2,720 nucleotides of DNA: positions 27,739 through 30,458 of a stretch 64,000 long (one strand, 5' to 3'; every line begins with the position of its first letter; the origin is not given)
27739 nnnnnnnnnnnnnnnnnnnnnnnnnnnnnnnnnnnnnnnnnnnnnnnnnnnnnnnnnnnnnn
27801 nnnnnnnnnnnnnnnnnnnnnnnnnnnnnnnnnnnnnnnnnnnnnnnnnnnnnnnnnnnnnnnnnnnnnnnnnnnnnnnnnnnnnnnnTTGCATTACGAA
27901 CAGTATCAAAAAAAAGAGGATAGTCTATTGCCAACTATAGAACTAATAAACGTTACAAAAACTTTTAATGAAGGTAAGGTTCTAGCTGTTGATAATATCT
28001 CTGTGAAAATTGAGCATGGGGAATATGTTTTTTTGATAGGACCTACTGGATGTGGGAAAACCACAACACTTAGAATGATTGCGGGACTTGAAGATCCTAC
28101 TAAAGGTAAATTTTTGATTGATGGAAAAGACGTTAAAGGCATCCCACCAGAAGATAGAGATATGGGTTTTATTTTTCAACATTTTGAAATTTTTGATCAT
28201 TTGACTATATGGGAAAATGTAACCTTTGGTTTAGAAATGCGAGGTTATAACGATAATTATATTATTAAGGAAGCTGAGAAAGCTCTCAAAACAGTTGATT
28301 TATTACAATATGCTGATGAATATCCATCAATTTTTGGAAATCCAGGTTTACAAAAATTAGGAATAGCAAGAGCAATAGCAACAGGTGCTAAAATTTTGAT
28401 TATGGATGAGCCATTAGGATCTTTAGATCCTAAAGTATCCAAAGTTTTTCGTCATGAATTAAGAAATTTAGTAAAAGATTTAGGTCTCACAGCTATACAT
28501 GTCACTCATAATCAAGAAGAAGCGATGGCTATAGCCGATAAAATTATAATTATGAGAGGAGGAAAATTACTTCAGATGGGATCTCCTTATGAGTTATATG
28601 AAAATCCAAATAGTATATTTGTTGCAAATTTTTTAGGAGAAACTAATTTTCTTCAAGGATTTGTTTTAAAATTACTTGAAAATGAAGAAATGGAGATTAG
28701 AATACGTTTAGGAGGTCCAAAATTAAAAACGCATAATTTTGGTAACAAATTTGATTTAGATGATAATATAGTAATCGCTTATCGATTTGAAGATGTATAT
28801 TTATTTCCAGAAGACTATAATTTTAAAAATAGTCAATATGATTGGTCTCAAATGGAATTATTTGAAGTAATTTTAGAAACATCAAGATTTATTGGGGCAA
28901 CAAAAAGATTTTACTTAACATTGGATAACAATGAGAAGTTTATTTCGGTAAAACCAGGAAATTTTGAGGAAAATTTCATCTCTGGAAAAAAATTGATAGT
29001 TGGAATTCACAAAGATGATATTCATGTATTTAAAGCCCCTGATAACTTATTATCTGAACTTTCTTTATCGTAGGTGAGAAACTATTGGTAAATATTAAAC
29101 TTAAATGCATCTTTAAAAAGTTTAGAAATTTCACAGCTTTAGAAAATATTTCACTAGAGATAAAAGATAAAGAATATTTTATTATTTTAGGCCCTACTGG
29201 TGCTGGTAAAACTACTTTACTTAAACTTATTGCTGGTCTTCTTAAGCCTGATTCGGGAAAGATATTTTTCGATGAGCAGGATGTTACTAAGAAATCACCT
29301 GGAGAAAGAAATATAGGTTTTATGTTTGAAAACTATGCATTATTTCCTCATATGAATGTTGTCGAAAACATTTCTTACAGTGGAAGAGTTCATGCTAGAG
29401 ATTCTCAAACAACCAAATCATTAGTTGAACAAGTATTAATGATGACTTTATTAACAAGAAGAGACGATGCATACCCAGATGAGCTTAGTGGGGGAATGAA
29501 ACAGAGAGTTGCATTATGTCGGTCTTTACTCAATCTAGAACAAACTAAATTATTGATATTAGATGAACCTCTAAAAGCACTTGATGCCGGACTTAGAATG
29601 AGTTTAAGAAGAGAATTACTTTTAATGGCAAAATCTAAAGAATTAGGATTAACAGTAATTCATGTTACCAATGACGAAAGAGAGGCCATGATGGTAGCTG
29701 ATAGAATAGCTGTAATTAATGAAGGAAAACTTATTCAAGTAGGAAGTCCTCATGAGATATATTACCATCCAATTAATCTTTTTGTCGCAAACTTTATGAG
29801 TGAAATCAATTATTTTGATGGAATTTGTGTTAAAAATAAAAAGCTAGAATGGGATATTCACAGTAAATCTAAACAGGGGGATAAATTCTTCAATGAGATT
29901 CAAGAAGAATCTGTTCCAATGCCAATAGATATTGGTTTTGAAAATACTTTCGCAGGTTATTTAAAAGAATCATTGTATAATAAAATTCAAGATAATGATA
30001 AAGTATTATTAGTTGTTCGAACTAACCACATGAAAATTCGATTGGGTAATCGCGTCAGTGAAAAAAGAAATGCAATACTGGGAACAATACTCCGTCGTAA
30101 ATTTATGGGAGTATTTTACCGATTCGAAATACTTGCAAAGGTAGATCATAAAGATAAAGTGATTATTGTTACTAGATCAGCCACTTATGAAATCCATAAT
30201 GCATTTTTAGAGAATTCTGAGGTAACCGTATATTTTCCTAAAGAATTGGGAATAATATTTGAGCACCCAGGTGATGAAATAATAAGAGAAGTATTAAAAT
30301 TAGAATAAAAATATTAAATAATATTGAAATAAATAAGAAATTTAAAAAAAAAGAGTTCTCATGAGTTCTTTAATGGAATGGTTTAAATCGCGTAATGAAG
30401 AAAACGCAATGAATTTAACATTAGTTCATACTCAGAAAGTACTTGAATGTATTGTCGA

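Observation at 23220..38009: Phosphate super-locus: NPP-like enzyme, an orphan ABC importer with DUF47, pstS-pstCA-pstB-phoU, and a divergent AbrB-PhoU regulator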

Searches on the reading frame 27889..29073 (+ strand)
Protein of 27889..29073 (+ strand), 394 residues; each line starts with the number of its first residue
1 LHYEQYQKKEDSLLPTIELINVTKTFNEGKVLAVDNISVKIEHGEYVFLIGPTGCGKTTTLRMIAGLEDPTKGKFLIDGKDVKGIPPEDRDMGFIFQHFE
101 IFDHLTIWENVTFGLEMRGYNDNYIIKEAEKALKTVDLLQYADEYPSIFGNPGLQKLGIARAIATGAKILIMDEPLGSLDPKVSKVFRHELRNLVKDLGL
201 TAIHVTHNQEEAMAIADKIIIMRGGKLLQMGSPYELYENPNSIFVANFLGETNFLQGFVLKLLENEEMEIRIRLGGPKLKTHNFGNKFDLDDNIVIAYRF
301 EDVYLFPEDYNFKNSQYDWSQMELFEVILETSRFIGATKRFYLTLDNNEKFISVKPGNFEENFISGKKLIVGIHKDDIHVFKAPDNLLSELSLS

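Call 3: search_protein_families(library=pfam, proteins=[window:27889-29073:+], max_evalue=0.01)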
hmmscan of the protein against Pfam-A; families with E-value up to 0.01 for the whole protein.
window:27889-29073:+ (394 aa): 6 families
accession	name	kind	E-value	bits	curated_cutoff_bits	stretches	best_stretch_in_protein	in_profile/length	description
PF00005.33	ABC_tran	-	1.2e-27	97.6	25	1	35-176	2-136/137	ABC transporter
PF00004.35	AAA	-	0.0011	19.8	21.2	0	47-66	1-20/131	ATPase family associated with various cellular activities (AAA)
PF24389.1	ORC-CDC6-like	-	0.0025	17.1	27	1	47-64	35-52/571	ORC-CDC6-like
PF20720.3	nSTAND3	-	0.0062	16.7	27.2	0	37-65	10-38/155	Novel STAND NTPase 3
PF13401.12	AAA_22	-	0.0093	16.7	27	0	46-67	7-28/130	AAA domain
PF03215.21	Rad17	-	0.0094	16.3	23.8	0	46-149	47-145/186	Rad17 P-loop domain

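Call 5: search_protein_families(library=ncbifam, proteins=[window:27889-29073:+], max_evalue=0.01)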
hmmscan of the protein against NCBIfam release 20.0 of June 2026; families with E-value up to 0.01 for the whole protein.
window:27889-29073:+ (394 aa): 187 families (the best 25 are shown)
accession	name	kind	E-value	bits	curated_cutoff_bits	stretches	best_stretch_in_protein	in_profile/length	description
NF006987.0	PRK09452.1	equivalog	2.4e-81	273.3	482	1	5-347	6-335/378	spermidine/putrescine ABC transporter ATP-binding protein PotA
TIGR03265.1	PhnT2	equivalog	1e-80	271.6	457.7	1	17-380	5-351/353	putative 2-aminoethylphosphonate ABC transporter ATP-binding protein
NF043075.1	MMSYN1_0197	equivalog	3.9e-75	252.9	550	1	17-314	3-289/341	spermidine/putrescine ABC transporter ATP-binding protein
TIGR01187.1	potA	subfamily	2.9e-73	246.8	355.6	1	49-375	1-319/325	polyamine ABC transporter ATP-binding protein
TIGR00968.1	3a0106s01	subfamily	1.6e-71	240.6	342.75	1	17-254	1-236/237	sulfate ABC transporter ATP-binding protein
NF008653.0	PRK11650.1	subfamily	1.1e-70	238.5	432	1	16-383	3-349/357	sn-glycerol-3-phosphate ABC transporter ATP-binding protein UgpC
NF008513.0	PRK11432.1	equivalog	4.7e-70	236.2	496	1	17-259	7-247/351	ferric ABC transporter ATP-binding protein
NF008105.0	PRK10851.1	equivalog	4.7e-67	226.2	502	1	16-259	2-247/362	sulfate/thiosulfate ABC transporter ATP-binding protein CysA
NF040933.2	ABC_arch_GlcV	equivalog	4.1e-65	220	450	1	17-381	3-357/357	glucose ABC transporter ATP-binding protein GlcV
NF008621.0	PRK11607.1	equivalog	2.3e-64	217.6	613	1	7-271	10-271/377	putrescine ABC transporter ATP-binding subunit PotG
TIGR03258.1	PhnT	equivalog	2e-63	214.6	499.15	1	33-279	23-269/359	2-aminoethylphosphonate ABC transport system ATP-binding subunit PhnT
NF040840.2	tungstate_WtpC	equivalog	2.3e-62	211.3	440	1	20-263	2-245/347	tungstate ABC transporter ATP-binding protein WtpC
NF008233.0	PRK11000.1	equivalog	1.9e-61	207.9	568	1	16-382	3-354/369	maltose/maltodextrin ABC transporter ATP-binding protein MalK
TIGR01186.1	proV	subfamily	2e-60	204.8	326.6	1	29-273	4-254/363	betaine/proline/choline family ABC transporter ATP-binding protein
TIGR03415.1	ABC_choXWV_ATP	equivalog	9.3e-50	169.7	483.75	1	28-256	34-272/382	choline ABC transporter ATP-binding protein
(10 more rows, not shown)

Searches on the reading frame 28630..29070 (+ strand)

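Call 61: search_protein_families(library=pfam, proteins=[window:28630-29070:+], max_evalue=10)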
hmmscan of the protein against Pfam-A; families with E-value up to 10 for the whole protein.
seq(147 aa): 2 families
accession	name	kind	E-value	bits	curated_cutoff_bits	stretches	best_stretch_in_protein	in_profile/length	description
PF08402.16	TOBE_2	-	0.0031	18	21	1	77-134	17-76/76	TOBE domain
PF13077.11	DUF3909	-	0.086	13.3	25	1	57-108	27-77/108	Protein of unknown function (DUF3909)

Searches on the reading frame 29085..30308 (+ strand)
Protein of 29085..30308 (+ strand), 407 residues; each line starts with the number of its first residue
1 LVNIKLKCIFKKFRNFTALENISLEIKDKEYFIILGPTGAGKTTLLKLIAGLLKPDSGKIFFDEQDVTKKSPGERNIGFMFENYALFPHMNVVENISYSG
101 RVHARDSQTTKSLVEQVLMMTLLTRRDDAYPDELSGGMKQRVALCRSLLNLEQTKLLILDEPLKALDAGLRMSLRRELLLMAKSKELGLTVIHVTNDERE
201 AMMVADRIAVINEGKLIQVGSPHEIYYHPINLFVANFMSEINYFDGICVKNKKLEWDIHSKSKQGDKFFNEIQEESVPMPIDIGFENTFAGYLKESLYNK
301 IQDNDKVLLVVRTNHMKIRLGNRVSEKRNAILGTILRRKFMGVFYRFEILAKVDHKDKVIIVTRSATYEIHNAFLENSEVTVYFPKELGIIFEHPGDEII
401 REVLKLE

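Call 3: search_protein_families(library=pfam, proteins=[window:29085-30308:+], max_evalue=0.01)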
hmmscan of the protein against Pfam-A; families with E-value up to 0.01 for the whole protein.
window:29085-30308:+ (407 aa): 11 families
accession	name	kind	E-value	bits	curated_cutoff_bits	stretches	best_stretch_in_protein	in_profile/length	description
PF00005.33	ABC_tran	-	2.3e-32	112.9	25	1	19-163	1-136/137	ABC transporter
PF13476.12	AAA_23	-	9.8e-06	26.8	27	1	11-54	5-44/201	AAA domain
PF13304.12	AAA_21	-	3.6e-05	24.4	27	0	117-192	221-294/304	AAA domain, putative AbiEii toxin, Type IV TA system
PF13175.12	AAA_15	-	0.00023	21.4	32.1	1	14-70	9-68/374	AAA ATPase domain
PF02463.25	SMC_N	-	0.00028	20.8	40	1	9-203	6-206/220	RecF/RecN/SMC N terminal domain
PF13401.12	AAA_22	-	0.00034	21.4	27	1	31-161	7-92/130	AAA domain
PF13555.12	AAA_29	-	0.00043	20.4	27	1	23-61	16-53/61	P-loop containing region of AAA domain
PF00437.27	T2SSE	-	0.00078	18.6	24.9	1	29-64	142-177/370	Type II/IV secretion system protein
PF25199.1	nSTAND_NTPase5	-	0.0052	17.1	34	0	27-58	39-71/145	Novel STAND NTPase 5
PF13173.12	AAA_14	-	0.0064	16.9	27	0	30-64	3-39/129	AAA domain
PF03193.22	RsgA_GTPase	-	0.0087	16.3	30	0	4-53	82-130/174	RsgA GTPase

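Call 5: search_protein_families(library=ncbifam, proteins=[window:29085-30308:+], max_evalue=0.01)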
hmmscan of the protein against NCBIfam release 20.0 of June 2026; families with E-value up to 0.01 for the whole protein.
window:29085-30308:+ (407 aa): 189 families (the best 25 are shown)
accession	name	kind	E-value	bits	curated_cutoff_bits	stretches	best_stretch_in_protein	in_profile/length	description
TIGR03265.1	PhnT2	equivalog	3.4e-82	276.5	457.7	1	4-254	5-251/353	putative 2-aminoethylphosphonate ABC transporter ATP-binding protein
TIGR01187.1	potA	subfamily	3.1e-78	263.1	355.6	1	34-254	1-217/325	polyamine ABC transporter ATP-binding protein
NF006987.0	PRK09452.1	equivalog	3.2e-77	259.8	482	1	4-355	18-335/378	spermidine/putrescine ABC transporter ATP-binding protein PotA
NF043075.1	MMSYN1_0197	equivalog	8.8e-76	255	550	1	4-297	3-292/341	spermidine/putrescine ABC transporter ATP-binding protein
NF040840.2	tungstate_WtpC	equivalog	3.1e-72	243.8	440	1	4-253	2-246/347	tungstate ABC transporter ATP-binding protein WtpC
TIGR00968.1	3a0106s01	subfamily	4.1e-71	239.2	342.75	1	5-242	2-235/237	sulfate ABC transporter ATP-binding protein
NF008513.0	PRK11432.1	equivalog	3.9e-67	226.6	496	1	4-251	7-250/351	ferric ABC transporter ATP-binding protein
NF040933.2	ABC_arch_GlcV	equivalog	5.7e-67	226.1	450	1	4-254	3-258/357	glucose ABC transporter ATP-binding protein GlcV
NF008105.0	PRK10851.1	equivalog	1.1e-65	221.7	502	1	3-248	2-247/362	sulfate/thiosulfate ABC transporter ATP-binding protein CysA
NF008653.0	PRK11650.1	subfamily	3.1e-65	220.6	432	1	1-258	1-256/357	sn-glycerol-3-phosphate ABC transporter ATP-binding protein UgpC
TIGR03258.1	PhnT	equivalog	1.5e-61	208.4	499.15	1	6-248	11-250/359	2-aminoethylphosphonate ABC transport system ATP-binding subunit PhnT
NF008233.0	PRK11000.1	equivalog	9.4e-61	205.7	568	1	1-240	1-236/369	maltose/maltodextrin ABC transporter ATP-binding protein MalK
NF008621.0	PRK11607.1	equivalog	5.2e-60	203.2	613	1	6-253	22-265/377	putrescine ABC transporter ATP-binding subunit PotG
TIGR01186.1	proV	subfamily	5.2e-56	190.3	326.6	1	17-310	7-307/363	betaine/proline/choline family ABC transporter ATP-binding protein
NF040729.1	ABC_ATP_SaoA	equivalog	2.9e-48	164.4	360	1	9-215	7-212/248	ABC transporter ATP-binding protein SaoA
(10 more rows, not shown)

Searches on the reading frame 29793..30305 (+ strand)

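Call 61: search_protein_families(library=pfam, proteins=[window:29793-30305:+], max_evalue=10)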
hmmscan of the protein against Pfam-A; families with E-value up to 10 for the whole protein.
seq(171 aa): 1 family
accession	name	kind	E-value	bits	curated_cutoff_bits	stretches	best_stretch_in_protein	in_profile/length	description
PF08402.16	TOBE_2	-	0.066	13.8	21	1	73-154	1-74/76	TOBE domain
